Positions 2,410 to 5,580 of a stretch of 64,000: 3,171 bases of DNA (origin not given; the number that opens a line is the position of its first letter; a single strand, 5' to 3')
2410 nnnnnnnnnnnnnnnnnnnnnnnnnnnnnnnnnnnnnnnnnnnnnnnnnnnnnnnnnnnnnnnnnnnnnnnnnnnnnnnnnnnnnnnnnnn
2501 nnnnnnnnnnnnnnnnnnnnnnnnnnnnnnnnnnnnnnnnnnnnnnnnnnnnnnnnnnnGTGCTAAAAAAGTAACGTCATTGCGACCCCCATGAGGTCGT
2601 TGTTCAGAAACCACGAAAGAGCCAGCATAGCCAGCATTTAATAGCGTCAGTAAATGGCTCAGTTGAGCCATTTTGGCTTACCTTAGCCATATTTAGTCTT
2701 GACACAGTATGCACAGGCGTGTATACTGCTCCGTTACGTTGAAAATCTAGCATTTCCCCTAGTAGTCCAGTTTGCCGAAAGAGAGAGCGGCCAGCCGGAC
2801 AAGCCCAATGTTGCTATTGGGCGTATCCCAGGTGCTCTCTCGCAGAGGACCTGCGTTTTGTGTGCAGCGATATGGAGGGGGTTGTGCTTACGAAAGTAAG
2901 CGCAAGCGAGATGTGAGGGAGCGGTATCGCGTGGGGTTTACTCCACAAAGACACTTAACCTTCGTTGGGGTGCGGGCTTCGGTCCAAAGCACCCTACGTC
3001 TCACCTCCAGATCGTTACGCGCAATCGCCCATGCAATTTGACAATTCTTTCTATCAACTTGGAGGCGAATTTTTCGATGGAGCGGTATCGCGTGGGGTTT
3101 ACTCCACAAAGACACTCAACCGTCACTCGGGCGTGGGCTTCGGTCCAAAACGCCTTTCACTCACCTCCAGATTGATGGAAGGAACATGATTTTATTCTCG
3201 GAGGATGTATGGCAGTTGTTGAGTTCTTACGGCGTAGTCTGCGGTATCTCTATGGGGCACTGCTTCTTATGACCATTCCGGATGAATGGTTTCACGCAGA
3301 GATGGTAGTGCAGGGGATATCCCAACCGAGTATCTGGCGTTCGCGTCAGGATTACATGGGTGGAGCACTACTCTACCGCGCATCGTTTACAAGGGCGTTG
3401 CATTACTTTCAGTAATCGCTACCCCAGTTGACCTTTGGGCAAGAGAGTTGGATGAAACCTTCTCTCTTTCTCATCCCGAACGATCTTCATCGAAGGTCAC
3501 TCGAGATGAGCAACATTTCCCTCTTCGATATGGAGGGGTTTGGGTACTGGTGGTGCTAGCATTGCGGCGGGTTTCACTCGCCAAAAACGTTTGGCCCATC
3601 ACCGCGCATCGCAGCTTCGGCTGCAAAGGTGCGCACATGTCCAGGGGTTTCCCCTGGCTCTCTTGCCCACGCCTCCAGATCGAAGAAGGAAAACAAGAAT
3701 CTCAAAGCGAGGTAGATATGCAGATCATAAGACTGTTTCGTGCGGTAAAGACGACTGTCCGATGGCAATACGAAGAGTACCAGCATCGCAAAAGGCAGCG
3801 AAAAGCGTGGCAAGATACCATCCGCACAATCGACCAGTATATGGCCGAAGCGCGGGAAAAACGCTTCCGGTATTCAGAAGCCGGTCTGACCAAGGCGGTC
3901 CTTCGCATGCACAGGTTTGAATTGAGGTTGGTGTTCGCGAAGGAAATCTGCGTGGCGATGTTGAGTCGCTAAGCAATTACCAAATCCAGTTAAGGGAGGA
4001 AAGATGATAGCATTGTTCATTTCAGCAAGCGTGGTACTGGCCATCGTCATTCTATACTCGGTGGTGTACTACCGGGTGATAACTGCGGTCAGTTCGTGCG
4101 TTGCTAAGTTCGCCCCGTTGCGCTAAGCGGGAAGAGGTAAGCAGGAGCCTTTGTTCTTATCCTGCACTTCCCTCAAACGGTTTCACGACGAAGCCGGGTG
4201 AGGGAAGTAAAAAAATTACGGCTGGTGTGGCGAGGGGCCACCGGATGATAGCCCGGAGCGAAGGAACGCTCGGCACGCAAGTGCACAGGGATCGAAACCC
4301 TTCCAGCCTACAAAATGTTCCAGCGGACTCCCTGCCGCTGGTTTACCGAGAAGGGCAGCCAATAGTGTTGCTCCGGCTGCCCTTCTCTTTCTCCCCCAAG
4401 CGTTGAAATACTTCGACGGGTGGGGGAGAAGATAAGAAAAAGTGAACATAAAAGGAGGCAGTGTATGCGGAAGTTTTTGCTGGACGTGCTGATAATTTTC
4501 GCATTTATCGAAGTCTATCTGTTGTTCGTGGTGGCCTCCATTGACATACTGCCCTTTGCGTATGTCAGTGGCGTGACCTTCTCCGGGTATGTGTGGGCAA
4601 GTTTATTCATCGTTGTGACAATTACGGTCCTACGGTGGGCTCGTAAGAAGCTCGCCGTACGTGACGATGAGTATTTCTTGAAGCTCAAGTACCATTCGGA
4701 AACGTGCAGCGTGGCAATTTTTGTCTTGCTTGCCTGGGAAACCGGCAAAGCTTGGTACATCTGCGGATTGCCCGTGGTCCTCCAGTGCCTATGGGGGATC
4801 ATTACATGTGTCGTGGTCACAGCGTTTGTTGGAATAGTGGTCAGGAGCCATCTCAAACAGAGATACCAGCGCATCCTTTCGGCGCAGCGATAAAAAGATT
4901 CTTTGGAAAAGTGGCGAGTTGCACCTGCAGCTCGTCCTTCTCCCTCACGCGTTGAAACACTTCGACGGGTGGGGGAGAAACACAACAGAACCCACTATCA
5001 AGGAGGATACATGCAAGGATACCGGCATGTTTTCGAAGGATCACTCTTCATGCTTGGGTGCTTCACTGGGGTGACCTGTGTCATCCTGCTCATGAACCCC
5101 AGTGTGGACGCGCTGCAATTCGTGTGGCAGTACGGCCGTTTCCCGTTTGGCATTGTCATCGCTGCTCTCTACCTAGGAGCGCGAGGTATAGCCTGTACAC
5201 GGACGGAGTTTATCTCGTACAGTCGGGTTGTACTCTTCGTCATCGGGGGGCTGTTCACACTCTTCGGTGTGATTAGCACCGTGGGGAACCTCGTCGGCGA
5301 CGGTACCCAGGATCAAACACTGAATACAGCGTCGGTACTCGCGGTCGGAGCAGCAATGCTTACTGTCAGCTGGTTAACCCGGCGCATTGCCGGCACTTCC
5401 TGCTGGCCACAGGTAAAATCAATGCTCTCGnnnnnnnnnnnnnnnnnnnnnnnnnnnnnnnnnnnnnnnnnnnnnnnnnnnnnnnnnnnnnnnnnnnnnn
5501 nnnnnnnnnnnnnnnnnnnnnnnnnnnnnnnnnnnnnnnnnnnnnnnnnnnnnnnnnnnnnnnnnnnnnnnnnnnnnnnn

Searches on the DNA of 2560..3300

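Call 48: search_rna_families(source=window, start=2560, end=3300, threshold=evalue, max_evalue=5, show_alignments=2)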
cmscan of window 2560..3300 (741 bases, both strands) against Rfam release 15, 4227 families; matches with E-value up to 5: 1.
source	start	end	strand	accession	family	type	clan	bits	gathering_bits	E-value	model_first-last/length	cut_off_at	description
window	3182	3215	-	RF00180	REN-SRE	Cis-reg;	-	13.2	41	2.5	1-37/37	no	Renin stability regulatory element (REN-SRE)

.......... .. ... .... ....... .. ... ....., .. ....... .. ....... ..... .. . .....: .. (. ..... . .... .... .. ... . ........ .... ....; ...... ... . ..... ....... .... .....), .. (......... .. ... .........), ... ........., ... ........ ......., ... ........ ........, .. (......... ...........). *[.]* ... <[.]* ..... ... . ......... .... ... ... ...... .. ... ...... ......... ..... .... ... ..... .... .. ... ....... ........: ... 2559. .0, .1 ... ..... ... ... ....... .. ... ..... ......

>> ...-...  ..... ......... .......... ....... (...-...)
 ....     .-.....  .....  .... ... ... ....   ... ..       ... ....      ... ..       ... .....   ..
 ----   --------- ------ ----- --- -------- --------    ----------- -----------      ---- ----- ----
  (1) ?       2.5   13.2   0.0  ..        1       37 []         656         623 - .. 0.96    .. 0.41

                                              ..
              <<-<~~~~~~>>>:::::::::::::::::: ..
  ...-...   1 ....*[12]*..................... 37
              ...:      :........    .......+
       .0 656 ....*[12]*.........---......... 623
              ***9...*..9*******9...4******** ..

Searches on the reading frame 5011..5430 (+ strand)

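Call 54: search_protein_families(library=pfam, proteins=[window:5011-5430:+], max_evalue=0.1)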
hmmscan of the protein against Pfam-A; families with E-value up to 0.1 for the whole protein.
window:5011-5430:+ (140 aa): 1 family
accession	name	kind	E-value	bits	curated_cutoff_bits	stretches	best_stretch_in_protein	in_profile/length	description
PF07332.16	Phage_holin_3_6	-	0.08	13.4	28.4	0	73-122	37-85/116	Putative Actinobacterial Holin-X, holin superfamily III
